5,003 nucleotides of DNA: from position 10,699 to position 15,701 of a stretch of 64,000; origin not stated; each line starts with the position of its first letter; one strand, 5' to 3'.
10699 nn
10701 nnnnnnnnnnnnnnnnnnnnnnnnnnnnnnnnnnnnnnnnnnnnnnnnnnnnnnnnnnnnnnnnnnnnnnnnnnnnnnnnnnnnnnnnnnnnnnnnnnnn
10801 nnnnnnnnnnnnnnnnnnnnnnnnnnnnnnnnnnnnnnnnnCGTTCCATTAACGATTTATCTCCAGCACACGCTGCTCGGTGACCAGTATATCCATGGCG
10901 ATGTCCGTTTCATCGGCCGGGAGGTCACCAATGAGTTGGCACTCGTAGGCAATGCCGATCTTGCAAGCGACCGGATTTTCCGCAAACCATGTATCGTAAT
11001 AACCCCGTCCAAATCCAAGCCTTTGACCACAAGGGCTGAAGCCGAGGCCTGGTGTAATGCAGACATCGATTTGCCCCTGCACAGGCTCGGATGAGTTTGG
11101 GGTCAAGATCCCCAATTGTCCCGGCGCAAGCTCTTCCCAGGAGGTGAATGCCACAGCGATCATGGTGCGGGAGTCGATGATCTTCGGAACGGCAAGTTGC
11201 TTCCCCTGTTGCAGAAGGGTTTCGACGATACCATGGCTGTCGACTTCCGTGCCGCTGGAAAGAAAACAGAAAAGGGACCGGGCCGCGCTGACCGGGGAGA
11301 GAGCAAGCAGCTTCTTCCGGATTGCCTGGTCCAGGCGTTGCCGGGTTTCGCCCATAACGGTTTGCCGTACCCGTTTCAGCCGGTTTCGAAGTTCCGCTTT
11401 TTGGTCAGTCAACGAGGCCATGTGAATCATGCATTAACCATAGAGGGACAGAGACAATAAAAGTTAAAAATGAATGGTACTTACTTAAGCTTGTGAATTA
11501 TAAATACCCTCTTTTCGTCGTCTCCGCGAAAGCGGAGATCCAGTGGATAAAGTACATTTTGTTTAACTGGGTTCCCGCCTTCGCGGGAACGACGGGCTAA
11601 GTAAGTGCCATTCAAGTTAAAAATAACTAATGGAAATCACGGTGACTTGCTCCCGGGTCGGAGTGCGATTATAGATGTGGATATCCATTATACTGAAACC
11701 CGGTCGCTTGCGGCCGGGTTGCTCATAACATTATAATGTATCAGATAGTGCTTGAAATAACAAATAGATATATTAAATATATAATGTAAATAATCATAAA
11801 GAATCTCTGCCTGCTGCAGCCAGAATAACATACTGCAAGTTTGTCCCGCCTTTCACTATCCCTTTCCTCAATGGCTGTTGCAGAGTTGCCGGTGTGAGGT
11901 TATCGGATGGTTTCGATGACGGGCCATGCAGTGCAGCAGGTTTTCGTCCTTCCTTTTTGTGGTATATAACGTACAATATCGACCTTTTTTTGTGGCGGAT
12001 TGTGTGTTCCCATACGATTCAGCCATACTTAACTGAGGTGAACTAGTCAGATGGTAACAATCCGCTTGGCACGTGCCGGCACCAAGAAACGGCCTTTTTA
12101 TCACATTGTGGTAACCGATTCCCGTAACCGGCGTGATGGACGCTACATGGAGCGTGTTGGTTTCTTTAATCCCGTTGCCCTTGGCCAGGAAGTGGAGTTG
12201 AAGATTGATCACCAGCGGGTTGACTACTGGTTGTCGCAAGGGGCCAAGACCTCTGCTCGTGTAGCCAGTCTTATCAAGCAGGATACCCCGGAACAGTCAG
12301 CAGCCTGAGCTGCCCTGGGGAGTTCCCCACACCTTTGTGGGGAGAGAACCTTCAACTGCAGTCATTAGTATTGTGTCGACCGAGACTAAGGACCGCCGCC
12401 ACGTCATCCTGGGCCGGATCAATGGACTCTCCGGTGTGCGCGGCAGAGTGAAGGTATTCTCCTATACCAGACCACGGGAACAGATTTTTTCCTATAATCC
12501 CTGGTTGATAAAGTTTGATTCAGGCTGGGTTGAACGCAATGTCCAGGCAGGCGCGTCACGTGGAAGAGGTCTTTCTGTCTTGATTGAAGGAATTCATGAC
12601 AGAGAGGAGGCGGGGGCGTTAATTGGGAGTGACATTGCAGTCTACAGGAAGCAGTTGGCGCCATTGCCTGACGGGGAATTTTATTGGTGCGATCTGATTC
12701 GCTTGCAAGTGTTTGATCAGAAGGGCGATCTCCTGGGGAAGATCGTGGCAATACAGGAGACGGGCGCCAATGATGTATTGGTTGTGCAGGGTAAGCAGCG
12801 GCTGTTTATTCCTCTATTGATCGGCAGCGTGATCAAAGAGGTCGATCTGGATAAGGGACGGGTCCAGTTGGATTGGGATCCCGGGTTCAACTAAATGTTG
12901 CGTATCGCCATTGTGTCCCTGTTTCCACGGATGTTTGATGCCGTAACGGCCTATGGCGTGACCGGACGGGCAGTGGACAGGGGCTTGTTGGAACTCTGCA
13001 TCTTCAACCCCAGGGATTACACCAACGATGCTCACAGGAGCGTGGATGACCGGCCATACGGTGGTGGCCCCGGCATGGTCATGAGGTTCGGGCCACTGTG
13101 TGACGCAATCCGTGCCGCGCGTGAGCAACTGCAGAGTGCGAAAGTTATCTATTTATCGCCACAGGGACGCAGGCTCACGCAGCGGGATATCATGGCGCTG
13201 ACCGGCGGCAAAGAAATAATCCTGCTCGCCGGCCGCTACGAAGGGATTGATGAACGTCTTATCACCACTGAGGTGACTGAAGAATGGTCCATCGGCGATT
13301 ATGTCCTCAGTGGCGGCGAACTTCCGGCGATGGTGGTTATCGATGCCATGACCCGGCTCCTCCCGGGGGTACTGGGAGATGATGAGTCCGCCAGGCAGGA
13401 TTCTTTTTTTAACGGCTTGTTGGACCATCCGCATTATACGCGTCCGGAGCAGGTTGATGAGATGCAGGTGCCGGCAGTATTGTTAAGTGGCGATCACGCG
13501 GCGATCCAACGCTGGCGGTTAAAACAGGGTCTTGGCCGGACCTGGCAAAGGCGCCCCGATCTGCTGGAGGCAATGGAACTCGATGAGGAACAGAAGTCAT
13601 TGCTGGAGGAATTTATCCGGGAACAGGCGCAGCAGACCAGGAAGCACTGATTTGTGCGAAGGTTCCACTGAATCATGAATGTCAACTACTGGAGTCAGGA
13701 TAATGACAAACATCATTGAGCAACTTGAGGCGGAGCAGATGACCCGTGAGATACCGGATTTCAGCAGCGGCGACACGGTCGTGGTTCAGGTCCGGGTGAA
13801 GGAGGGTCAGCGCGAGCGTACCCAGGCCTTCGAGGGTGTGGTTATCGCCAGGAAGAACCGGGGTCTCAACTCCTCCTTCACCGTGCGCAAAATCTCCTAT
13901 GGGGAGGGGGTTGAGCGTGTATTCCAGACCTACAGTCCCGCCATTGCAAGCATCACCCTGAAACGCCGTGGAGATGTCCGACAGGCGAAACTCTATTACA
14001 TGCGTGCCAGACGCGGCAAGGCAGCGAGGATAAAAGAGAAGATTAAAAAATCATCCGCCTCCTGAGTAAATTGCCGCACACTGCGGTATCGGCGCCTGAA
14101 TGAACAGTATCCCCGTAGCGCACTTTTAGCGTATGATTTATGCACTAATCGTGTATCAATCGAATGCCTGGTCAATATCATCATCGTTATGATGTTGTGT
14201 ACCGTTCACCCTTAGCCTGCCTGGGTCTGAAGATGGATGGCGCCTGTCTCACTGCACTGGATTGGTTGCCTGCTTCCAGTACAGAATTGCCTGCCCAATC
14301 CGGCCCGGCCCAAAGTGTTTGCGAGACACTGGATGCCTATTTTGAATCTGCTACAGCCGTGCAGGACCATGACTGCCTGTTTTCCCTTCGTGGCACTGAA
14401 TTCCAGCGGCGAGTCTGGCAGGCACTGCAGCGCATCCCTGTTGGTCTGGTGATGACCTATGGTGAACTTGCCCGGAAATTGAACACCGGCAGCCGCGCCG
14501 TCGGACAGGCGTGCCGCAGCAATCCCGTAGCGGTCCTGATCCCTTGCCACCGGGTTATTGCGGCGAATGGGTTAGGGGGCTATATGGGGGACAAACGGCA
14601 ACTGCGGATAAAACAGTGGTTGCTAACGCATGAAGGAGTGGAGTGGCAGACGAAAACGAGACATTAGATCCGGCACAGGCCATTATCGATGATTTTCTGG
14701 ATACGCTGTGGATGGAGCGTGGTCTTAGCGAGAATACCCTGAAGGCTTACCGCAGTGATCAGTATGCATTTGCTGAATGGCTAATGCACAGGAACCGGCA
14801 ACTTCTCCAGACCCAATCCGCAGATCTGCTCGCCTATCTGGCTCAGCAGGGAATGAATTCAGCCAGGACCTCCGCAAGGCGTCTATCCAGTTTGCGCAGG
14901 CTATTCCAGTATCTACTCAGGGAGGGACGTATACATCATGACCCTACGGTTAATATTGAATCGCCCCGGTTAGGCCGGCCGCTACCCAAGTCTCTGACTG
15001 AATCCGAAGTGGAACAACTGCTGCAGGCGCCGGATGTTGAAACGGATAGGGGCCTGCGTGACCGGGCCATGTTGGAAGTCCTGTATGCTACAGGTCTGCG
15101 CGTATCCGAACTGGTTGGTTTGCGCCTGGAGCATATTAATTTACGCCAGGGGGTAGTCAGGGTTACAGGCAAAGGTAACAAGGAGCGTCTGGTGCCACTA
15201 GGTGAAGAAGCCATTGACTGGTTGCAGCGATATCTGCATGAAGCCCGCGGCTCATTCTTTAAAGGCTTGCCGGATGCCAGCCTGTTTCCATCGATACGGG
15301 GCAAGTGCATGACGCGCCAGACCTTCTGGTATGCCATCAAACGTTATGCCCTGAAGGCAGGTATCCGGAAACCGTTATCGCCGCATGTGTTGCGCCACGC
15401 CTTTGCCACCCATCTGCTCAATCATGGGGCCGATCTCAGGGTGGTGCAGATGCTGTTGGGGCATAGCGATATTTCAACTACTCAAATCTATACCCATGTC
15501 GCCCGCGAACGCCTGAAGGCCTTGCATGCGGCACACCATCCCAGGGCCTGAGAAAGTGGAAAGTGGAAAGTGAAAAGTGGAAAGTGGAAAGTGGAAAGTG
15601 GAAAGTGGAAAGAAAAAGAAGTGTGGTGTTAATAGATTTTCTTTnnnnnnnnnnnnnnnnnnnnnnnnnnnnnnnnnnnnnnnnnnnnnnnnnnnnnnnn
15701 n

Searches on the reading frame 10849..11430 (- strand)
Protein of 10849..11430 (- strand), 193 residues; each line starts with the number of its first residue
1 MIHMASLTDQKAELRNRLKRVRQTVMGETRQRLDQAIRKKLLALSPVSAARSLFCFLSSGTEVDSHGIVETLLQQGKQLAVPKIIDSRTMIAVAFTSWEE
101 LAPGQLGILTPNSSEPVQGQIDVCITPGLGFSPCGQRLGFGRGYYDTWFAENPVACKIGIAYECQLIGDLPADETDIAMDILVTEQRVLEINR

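Call 54: search_protein_families(library=ncbifam, max_evalue=1e-8, proteins=[window:10849-11430:-])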
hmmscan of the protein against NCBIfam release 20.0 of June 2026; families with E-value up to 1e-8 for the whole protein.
window:10849-11430:- (193 aa): 2 families
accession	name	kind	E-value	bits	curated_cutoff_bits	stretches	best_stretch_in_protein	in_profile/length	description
TIGR02727.1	MTHFS_bact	equivalog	2.3e-41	141.7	84.9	1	11-185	1-182/182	5-formyltetrahydrofolate cyclo-ligase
NF007661.0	PRK10333.1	equivalog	6.8e-22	78.2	343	1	4-190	4-197/198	5-formyltetrahydrofolate cyclo-ligase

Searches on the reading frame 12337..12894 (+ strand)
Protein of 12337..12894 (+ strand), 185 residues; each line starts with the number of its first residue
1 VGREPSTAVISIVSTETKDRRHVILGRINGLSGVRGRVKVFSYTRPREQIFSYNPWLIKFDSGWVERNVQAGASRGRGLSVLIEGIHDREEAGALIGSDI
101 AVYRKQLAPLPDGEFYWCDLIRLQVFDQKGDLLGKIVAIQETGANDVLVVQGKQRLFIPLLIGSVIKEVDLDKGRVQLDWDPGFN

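Call 54: search_protein_families(library=ncbifam, max_evalue=1e-8, proteins=[window:12337-12894:+])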
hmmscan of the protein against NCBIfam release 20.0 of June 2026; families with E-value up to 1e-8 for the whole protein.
window:12337-12894:+ (185 aa): 4 families
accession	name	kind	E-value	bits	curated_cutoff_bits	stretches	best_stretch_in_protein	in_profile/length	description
TIGR02273.1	16S_RimM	equivalog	1.5e-44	151.4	66.2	1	23-184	2-166/166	ribosome maturation factor RimM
NF010403.0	PRK13829.1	equivalog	8.9e-20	70.9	145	1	20-163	5-145/177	16S rRNA-processing protein RimM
NF011185.0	PRK14591.1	equivalog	1.8e-13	50.9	223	1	27-181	10-166/169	16S rRNA-processing protein RimM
NF011186.0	PRK14592.1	equivalog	6.9e-13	48.7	190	1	21-157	4-140/171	16S rRNA-processing protein RimM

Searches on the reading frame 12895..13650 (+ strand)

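Call 54: search_protein_families(library=ncbifam, max_evalue=1e-8, proteins=[window:12895-13650:+])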
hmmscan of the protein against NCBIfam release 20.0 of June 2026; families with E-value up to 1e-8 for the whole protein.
window:12895-13650:+ (251 aa): 2 families
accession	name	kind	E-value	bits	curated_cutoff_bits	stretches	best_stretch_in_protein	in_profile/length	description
TIGR00088.1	trmD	equivalog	3.6e-92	307.8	195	1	3-233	2-231/233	tRNA (guanosine(37)-N1)-methyltransferase TrmD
NF000648.1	PRK00026.1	equivalog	4.6e-92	307.1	220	1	3-224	2-221/221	tRNA (guanosine(37)-N1)-methyltransferase TrmD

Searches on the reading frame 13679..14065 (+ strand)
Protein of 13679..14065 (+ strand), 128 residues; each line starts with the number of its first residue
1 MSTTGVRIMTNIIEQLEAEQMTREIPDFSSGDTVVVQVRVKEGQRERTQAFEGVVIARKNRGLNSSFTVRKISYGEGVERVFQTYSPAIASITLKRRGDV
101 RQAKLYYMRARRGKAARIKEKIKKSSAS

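Call 54: search_protein_families(library=ncbifam, max_evalue=1e-8, proteins=[window:13679-14065:+])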
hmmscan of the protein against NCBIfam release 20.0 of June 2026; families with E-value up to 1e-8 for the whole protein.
window:13679-14065:+ (128 aa): 1 family
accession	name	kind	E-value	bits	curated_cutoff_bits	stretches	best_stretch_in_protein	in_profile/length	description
TIGR01024.1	rplS_bact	equivalog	1.5e-47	160.4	90.7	1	11-121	2-113/114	50S ribosomal protein L19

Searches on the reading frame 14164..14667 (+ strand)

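Call 54: search_protein_families(library=ncbifam, max_evalue=1e-8, proteins=[window:14164-14667:+])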
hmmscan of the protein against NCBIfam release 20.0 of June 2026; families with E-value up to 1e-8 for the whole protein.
window:14164-14667:+ (167 aa): 5 families
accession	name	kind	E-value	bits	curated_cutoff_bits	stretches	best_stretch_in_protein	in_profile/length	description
TIGR00589.1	ogt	superfamily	1.1e-27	95.8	46.4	1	78-157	1-80/80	methylated-DNA--[protein]-cysteine S-methyltransferase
NF007626.0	PRK10286.1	equivalog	1.1e-25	90.7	192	1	51-158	61-167/171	methylated-DNA--[protein]-cysteine S-methyltransferase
NF003022.0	PRK03887.1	equivalog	3.8e-20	72.4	164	1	77-161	90-173/175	methylated-DNA--protein-cysteine methyltransferase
NF041132.1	DNA_protcyst_Mta_Thcoc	equivalog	3.1e-19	69.4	250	1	75-158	87-169/169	methylated-DNA--protein-cysteine methyltransferase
NF011964.0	PRK15435.1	equivalog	6e-18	65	345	1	73-145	264-340/354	bifunctional DNA-binding transcriptional regulator/O6-methylguanine-DNA methyltransferase Ada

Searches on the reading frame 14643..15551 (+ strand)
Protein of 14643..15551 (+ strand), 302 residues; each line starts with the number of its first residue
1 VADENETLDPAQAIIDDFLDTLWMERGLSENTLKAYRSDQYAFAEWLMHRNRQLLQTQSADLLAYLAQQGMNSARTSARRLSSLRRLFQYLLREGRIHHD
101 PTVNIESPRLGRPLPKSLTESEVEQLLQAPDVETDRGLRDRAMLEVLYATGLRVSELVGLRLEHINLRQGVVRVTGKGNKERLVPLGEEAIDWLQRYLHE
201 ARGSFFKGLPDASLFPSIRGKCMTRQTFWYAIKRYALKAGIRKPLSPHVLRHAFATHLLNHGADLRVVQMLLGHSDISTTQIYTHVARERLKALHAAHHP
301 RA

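Call 54: search_protein_families(library=ncbifam, max_evalue=1e-8, proteins=[window:14643-15551:+])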
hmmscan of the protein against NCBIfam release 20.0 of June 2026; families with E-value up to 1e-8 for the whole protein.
window:14643-15551:+ (302 aa): 11 families
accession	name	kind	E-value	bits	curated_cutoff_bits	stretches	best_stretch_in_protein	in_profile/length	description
NF001399.0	PRK00283.1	subfamily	2.8e-126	420.8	279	1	11-302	5-299/300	tyrosine recombinase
TIGR02225.1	recomb_XerD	equivalog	2.7e-117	391.2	329.6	1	16-302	1-290/290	site-specific tyrosine recombinase XerD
TIGR02224.1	recomb_XerC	equivalog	1e-92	310.7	335.15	1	17-302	2-293/295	tyrosine recombinase XerC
NF002331.0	PRK01287.1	subfamily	9.3e-72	242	371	1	14-300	29-326/365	site-specific tyrosine recombinase XerC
NF040815.2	recomb_XerA_Arch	equivalog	2.5e-69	233.8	220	1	17-293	2-261/263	site-specific tyrosine recombinase/integron integrase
TIGR02249.1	integrase_gron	subfamily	7.9e-45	153.6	265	2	222-289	236-303/315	integron integrase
NF003462.0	PRK05084.1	equivalog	6.6e-34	117.2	267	1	139-292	196-350/360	tyrosine recombinase XerS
NF011946.0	PRK15417.1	equivalog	3.6e-30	105.3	435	1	218-288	247-317/337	integron integrase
NF007370.0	PRK09870.1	subfamily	3.6e-19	69.2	221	1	117-291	12-184/200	tyrosine-type DNA invertase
NF007371.0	PRK09871.1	subfamily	1.7e-18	66.8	222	1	117-294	6-182/198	tyrosine-type DNA invertase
NF002685.0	PRK02436.1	equivalog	3.3e-10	40.2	178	1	21-281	7-241/245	site-specific tyrosine recombinase XerD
